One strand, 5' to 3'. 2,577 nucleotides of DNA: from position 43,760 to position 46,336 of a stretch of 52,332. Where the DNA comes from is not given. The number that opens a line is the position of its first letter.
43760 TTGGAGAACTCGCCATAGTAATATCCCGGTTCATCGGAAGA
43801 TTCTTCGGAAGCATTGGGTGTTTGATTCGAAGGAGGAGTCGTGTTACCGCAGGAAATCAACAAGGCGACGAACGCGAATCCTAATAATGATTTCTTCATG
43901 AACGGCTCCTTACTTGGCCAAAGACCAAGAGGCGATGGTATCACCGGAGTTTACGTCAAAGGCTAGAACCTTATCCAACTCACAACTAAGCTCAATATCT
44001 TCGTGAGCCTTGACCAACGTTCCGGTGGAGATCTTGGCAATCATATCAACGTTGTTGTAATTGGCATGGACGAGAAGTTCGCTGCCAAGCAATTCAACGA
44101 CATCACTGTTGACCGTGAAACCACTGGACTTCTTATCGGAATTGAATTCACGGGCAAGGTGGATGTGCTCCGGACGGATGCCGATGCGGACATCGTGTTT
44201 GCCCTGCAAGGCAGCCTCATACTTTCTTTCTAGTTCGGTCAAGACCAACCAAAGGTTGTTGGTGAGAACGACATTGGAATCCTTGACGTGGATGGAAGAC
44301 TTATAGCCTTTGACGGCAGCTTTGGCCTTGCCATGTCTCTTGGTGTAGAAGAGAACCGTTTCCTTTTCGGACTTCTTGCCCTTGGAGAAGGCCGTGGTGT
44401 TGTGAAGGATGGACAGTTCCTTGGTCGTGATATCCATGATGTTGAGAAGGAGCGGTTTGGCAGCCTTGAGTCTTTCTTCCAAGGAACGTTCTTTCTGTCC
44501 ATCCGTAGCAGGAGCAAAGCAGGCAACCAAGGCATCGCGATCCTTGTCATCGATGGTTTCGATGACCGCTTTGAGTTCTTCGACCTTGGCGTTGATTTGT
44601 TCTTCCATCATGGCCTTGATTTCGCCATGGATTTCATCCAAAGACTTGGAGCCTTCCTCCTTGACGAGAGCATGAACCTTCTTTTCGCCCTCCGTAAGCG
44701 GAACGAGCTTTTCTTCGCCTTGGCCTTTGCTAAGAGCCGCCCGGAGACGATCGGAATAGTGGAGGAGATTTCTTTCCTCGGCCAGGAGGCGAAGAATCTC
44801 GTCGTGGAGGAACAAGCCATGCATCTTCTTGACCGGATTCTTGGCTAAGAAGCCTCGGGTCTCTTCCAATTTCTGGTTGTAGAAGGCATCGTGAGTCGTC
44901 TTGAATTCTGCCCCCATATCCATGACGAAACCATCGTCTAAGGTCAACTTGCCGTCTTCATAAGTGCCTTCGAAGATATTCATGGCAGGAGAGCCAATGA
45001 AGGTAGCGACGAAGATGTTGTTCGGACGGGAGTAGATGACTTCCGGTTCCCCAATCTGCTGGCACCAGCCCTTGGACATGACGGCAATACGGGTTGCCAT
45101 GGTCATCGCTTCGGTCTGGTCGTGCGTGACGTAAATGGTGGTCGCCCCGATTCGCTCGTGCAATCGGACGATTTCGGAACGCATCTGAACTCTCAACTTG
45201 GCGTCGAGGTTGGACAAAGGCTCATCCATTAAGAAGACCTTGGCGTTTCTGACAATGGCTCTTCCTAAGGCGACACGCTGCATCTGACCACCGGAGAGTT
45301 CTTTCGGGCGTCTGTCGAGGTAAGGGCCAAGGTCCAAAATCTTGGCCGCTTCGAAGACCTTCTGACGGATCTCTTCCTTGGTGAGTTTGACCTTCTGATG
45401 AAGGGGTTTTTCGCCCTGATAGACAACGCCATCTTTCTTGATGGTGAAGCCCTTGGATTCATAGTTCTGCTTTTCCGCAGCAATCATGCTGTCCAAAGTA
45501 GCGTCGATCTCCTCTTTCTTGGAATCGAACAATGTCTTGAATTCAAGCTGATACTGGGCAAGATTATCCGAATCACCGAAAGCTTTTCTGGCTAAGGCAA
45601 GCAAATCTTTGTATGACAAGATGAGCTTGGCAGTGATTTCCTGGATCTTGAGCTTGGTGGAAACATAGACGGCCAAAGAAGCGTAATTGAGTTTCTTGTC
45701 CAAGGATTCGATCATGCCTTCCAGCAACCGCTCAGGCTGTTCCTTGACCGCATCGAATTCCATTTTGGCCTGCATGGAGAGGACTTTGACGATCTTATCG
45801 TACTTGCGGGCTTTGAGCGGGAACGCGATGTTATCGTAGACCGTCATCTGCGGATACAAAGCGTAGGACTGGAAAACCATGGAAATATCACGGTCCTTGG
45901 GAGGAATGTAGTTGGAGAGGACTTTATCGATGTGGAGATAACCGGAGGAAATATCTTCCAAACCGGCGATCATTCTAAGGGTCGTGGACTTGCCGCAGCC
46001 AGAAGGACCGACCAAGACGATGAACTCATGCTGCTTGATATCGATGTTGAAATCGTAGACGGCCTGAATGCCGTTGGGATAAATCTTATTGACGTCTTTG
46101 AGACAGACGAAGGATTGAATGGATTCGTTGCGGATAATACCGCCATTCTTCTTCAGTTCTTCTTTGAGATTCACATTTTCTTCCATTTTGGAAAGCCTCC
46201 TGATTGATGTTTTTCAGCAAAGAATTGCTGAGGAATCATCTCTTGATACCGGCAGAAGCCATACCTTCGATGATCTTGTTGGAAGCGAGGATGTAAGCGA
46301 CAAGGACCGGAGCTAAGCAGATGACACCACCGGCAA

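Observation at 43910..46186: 758-aa MalK/MsmX paralog: the two insertion points are shared with the 573-aa paralog but carry unrelated, much longer K/E-rich inserts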

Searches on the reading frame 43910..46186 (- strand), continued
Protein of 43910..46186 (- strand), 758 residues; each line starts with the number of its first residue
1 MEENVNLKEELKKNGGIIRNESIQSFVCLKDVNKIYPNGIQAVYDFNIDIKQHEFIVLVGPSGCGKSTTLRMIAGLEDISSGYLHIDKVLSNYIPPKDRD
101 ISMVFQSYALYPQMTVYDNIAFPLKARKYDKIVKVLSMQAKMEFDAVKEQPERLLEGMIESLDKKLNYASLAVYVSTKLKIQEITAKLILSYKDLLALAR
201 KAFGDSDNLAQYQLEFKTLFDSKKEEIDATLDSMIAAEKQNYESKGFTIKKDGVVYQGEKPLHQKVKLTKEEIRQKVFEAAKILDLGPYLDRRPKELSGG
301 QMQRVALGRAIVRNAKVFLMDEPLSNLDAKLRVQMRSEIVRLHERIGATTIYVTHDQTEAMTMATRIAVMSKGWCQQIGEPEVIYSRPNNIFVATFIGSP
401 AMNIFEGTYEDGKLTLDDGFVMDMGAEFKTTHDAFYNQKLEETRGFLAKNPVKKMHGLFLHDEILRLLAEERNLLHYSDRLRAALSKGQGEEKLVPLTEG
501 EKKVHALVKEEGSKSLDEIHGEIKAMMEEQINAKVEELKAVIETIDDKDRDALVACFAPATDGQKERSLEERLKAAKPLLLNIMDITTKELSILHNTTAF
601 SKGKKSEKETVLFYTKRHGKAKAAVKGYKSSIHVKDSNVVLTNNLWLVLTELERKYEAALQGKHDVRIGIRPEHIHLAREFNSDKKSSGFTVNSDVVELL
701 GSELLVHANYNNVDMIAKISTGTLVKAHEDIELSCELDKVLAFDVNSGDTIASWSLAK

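Call 38: fold_search(model_id=the predicted structure, library=pdb)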
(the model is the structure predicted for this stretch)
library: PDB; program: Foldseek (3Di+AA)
matches with E <= 10: 1366; with E <= 0.001: 606
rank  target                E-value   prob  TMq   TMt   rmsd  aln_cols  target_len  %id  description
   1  6yir                  4.4e-21  1.00  0.24  0.42  17.7       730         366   27  Crystal structure of Bacillus subtilis MsmX ATPase (released 2020-11-18)
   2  2d62                  7.1e-20  1.00  0.24  0.42  17.5       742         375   24  Crystal structure of multiple sugar binding transport ATP-binding protein (released 2006-05-08)
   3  8hpr_D                1.3e-19  1.00  0.22  0.39  17.1       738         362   25  LpqY-SugABC in state 4 (released 2023-09-06)
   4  8hpr_C                1.6e-19  1.00  0.23  0.39  19.3       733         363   26  LpqY-SugABC in state 4 (released 2023-09-06)
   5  1g29_1                1.9e-19  1.00  0.24  0.43  17.1       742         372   24  MALK (released 2000-12-06)
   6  8hpn_C                2.5e-19  1.00  0.23  0.40  16.6       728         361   26  LpqY-SugABC in state 3 (released 2023-09-06)
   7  8hps_C                2.6e-19  1.00  0.23  0.39  17.2       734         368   26  LpqY-SugABC in state 5 (released 2023-09-06)
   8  8ja7_C                6.1e-19  1.00  0.23  0.40  15.3       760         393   24  Cryo-EM structure of Mycobacterium tuberculosis LpqY-SugABC in complex with trehalose (released 2023-09-27)
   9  7x0q_A                6.4e-18  1.00  0.24  0.43  17.6       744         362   25  Crystal structure of ATPase Clo1313_2554 from Clostridium thermocellum (released 2022-09-14)
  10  7x0q_B                1.7e-17  1.00  0.23  0.40  16.2       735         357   25  Crystal structure of ATPase Clo1313_2554 from Clostridium thermocellum (released 2022-09-14)
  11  4tqu_S                1.8e-17  1.00  0.23  0.41  17.7       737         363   23  Crystal structure of a bacterial ABC transporter involved in the import of the acidic polysaccharide alginate (released 2015-07-22)
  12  7cad_C                4.8e-17  1.00  0.24  0.40  16.7       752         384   25  Mycobacterium smegmatis SugABC complex (released 2020-12-02)
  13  1v43                  2.9e-16  1.00  0.24  0.43  14.7       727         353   22  Crystal Structure of ATPase subunit of ABC Sugar Transporter (released 2004-11-16)
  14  2yyz                  3.1e-16  1.00  0.25  0.45  16.3       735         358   21  Crystal structure of Sugar ABC transporter, ATP-binding protein (released 2007-11-06)
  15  7cae_C                3.7e-16  1.00  0.24  0.41  13.6       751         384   25  Mycobacterium smegmatis LpqY-SugABC complex in the resting state (released 2020-12-02)
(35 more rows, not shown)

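Call 71: find_encoding_contigs(protein=P0001, flank=8000, max_places=3)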
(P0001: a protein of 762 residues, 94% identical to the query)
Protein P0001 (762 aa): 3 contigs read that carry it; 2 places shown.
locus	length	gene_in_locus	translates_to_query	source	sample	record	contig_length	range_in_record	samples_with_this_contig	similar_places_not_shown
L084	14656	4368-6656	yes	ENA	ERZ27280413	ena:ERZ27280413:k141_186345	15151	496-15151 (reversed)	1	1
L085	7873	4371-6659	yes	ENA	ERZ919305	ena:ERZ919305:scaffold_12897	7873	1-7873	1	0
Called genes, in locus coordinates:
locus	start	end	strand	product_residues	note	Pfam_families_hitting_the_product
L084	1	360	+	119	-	?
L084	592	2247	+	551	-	-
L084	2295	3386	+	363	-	PF00528:BPD_transp_1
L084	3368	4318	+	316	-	PF00528:BPD_transp_1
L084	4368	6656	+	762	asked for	PF00005:ABC_tran, PF03215:Rad17 (weak), PF00005:ABC_tran, PF17912:OB_MalK (faint)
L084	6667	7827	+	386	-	PF04616:Glyco_hydro_43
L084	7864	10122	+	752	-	PF04616:Glyco_hydro_43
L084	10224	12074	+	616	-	PF03629:SASA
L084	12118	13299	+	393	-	PF04616:Glyco_hydro_43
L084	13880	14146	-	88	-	-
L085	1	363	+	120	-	?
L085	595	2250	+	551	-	-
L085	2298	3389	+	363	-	PF00528:BPD_transp_1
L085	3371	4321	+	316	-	PF00528:BPD_transp_1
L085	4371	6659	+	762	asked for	PF00005:ABC_tran, PF03215:Rad17 (weak), PF00005:ABC_tran, PF17912:OB_MalK (faint)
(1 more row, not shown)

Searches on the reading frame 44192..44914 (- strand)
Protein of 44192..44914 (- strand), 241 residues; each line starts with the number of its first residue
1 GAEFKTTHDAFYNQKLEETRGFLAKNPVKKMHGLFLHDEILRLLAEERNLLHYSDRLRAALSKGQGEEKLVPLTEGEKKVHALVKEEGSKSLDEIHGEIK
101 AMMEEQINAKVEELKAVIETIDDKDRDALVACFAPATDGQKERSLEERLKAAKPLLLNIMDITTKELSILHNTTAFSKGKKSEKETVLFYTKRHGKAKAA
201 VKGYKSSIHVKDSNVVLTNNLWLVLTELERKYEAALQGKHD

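Call 40: search_protein_representatives(alignment_id=A2)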
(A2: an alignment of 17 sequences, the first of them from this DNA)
Query: 17 sequences, 182 profile positions. Proteins with E-value up to 0.001 (for the whole library): 11; up to 1e-10: 10; up to 1e-30: 6. The best 11 are listed.
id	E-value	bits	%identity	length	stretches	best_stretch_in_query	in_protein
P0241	1.8e-51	191.2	-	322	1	2-181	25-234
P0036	7.0e-46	173.0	-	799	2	42-182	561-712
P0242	6.7e-39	150.2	-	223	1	3-163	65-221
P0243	3.4e-32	128.4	-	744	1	1-182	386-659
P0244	4.8e-31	124.6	-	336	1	43-181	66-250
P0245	6.8e-31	124.1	-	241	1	57-182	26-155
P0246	1.1e-27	113.7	-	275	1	1-182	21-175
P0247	3.1e-26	109.0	-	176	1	95-182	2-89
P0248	3.7e-15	72.9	-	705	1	3-182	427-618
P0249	1.2e-11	61.4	-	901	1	2-182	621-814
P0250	7.4e-07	45.8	-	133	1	138-182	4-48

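Call 64: search_protein_families(library=pfam, alignment_id=A2, max_evalue=10)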
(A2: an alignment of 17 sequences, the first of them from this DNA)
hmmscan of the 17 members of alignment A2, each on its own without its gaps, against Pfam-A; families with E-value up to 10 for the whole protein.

A. member 1, seq(241 aa): 2 families
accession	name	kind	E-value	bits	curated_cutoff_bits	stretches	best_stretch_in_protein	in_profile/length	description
PF19121.6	DUF5805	-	0.023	15.5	28.5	1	77-116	15-54/67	Family of unknown function (DUF5805)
PF15491.11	CTC1_2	-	0.19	11.6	29.4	1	162-230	219-281/291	CST, telomere maintenance, complex subunit CTC1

B. families by the number of members that match (of 17 scanned): 38 families (the first 25 are shown)
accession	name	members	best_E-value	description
PF01415.21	IL7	2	0.1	Interleukin 7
PF07464.16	ApoLp-III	1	0.00098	Apolipophorin-III precursor (apoLp-III)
PF20881.2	G1_gp67_C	1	0.0028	Phage G1 gp67, C-terminal domain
PF19283.4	APEH_N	1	0.0035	Acylamino-acid-releasing enzyme, N-terminal domain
PF17114.10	Nod1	1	0.0067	Gef2-related medial cortical node protein Nod1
PF11180.13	DUF2968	1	0.011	Protein of unknown function (DUF2968)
PF06179.17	Med22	1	0.017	Surfeit locus protein 5 subunit 22 of Mediator complex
PF09440.15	eIF3_N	1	0.02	eIF3 subunit 6 N terminal domain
PF19121.6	DUF5805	1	0.023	Family of unknown function (DUF5805)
PF09372.15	PRANC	1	0.023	PRANC domain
PF08700.17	VPS51_Exo84_N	1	0.025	Vps51/EXO84/COG1 N-terminal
PF00772.26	DnaB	1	0.026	DnaB-like helicase N terminal domain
PF24989.1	DUF7776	1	0.03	Domain of unknown function (DUF7776)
PF22743.2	PspAA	1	0.034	PspA-Associated protein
PF03683.19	UPF0175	1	0.043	Uncharacterised protein family (UPF0175)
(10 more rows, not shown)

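Call 77: predict_structure(alignment_id=A5)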
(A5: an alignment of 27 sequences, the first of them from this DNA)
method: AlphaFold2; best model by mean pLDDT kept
length: 239 residues; sequences in the alignment: 27
mean_pLDDT: 82.5   pTM: 0.76
mean pLDDT of the five models: 82.5, 81.0, 80.4, 79.2, 78.4
residues with pLDDT >= 90: 140; 70-90: 47; 50-70: 30; < 50: 22
segments of 3 or more residues with pLDDT < 50: 174-191, 202-205
pLDDT, mean of each block of 10 residues (from residue 1): 94 94 94 95 96 93 82 88 84 95 97 98 96 88 92 91 73 45 41 55 50 59 91 90
secondary structure, 60 per line:
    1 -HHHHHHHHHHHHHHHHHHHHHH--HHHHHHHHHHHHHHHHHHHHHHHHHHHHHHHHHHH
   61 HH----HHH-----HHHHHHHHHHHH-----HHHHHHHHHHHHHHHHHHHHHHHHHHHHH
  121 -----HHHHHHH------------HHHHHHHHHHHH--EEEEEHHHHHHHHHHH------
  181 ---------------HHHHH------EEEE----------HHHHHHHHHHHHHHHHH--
elements in order: H2-23 H26-62 H75-86 H92-120 H126-132 H145-156 E159-163 H164-174 H196-200 E207-210 H221-237

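Call 79: fold_search(model_id=the predicted structure, library=pdb)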
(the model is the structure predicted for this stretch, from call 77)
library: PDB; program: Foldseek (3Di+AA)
matches with E <= 10: 212; with E <= 0.001: 0
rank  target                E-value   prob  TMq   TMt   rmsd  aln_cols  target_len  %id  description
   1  7uc7                  3.7e-01  0.25  0.22  0.11  22.5       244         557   14  Stat5a Core in complex with Compound 17 (released 2023-02-15)
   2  7tva_A                9.0e-01  0.15  0.22  0.12  22.4       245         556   13  Stat5a Core in complex with AK2292 (released 2023-02-15)
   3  8yyu_A                1.1e+00  0.08  0.14  0.07  21.9       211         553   11  A tetrameric STAT1-DNA complex (released 2025-03-26)
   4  1y1u_A                1.2e+00  0.15  0.23  0.11  22.8       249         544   13  Structure of unphosphorylated STAT5a (released 2005-10-04)
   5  6nuq                  1.3e+00  0.10  0.18  0.11  21.2       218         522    9  Stat3 Core in complex with compound SI109 (released 2019-12-04)
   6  5azs_A                1.4e+00  0.11  0.25  0.16  28.5       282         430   13  Crystal structure of a membrane protein from Pseudomonas aeruginosa (released 2016-06-08)
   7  8d3f                  1.7e+00  0.15  0.23  0.11  22.0       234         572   12  Crystal structure of human STAT1 in complex with the repeat region from Toxoplasma protein TgIST (released 2022-07-06)
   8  6njs                  1.7e+00  0.09  0.17  0.10  21.4       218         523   10  Stat3 Core in complex with compound SD36 (released 2019-12-04)
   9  7tvb                  1.8e+00  0.06  0.16  0.08  24.4       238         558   14  Stat5A Core in Complex with AK305 (released 2023-02-15)
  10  7jh6_A                1.9e+00  0.12  0.21  0.26  20.4       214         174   11  De novo designed two-domain di-Zn(II) and porphyrin-binding protein (released 2020-12-09)
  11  7zjj                  1.9e+00  0.07  0.19  0.20  14.0       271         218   11  CspZ (BbCRASP-2) from Borrelia burgdorferi strain B379 (released 2023-04-19)
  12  6uuj_K                1.9e+00  0.06  0.13  0.18  19.1       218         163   13  Structure of PE5-PPE4-EspG3 complex from the type VII (ESX-3) secretion system, space group P212121 (released 2020-01-29)
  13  7rro_A3               2.0e+00  0.06  0.17  0.13  20.0       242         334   16  Structure of the 48-nm repeat doublet microtubule from bovine tracheal cilia (released 2021-10-27)
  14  9cpc_3R               2.1e+00  0.13  0.24  0.22  21.7       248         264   10  Atomic model of porcine brain ventricles cilia doublet microtubule (48-nm periodicity) (released 2024-10-23)
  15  9ijj_d                2.1e+00  0.09  0.23  0.11  29.0       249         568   12  In situ structure of the central apparatus in mouse sperm axoneme. (released 2025-06-04)
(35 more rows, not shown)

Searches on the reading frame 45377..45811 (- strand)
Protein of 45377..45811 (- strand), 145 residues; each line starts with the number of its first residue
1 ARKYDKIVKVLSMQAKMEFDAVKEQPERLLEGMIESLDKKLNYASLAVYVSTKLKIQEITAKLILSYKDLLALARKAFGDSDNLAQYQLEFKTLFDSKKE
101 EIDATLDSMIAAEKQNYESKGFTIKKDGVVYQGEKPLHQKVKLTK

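Call 63: search_protein_families(library=pfam, alignment_id=A4, max_evalue=10)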
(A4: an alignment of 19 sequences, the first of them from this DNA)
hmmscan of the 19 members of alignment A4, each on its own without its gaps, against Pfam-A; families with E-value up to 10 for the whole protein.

A. member 1, seq(145 aa): 0 families

B. families by the number of members that match (of 19 scanned): 31 families (the first 25 are shown)
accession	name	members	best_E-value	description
PF24708.1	Lip_C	1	0.00082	Lipase-like, C-terminal domain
PF12983.12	DUF3867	1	0.0025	Protein of unknown function (DUF3867)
PF01724.21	DUF29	1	0.008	Domain of unknown function DUF29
PF02024.20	Leptin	1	0.0084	Leptin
PF04811.21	Sec23_trunk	1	0.0088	Sec23/Sec24 trunk domain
PF24075.1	DUF7367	1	0.01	Domain of unknown function (DUF7367)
PF21311.3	Phage_RBD_prop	1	0.011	Phage 5-bladed beta propeller receptor binding platform domain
PF20653.3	COG6_C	1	0.02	Conserved Oligomeric Golgi complex subunit 6, C-terminal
PF08102.16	Antimicrobial_7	1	0.027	Scorpion antimicrobial peptide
PF06240.19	COXG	1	0.029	Carbon monoxide dehydrogenase subunit G (CoxG)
PF05123.17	S_layer_N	1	0.038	S-layer like family, central region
PF22435.1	MRM3-like_sub_bind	1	0.041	MRM3-like substrate binding domain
PF04512.18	Baculo_PEP_N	1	0.058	Baculovirus polyhedron envelope protein, PEP, N terminus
PF24753.1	DUF7698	1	0.058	Domain of unknown function (DUF7698)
PF20701.3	HetE-N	1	0.06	Het-E N-terminal domain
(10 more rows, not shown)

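Call 76: find_homologous_proteins(query=A4, max_evalue=0.001)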
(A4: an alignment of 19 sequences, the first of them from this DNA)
Query A4 (19 sequences) (145 aa, profile of the alignment): 3 proteins with E <= 0.001 among 2655 candidates.
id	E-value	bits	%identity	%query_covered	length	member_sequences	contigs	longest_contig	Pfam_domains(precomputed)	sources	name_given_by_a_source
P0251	2.1e-22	97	31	60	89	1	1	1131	-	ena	-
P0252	2.6e-11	61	32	41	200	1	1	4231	PF00005.34,PF03215.22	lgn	-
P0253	2.7e-5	42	-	-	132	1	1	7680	PF00005.34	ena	-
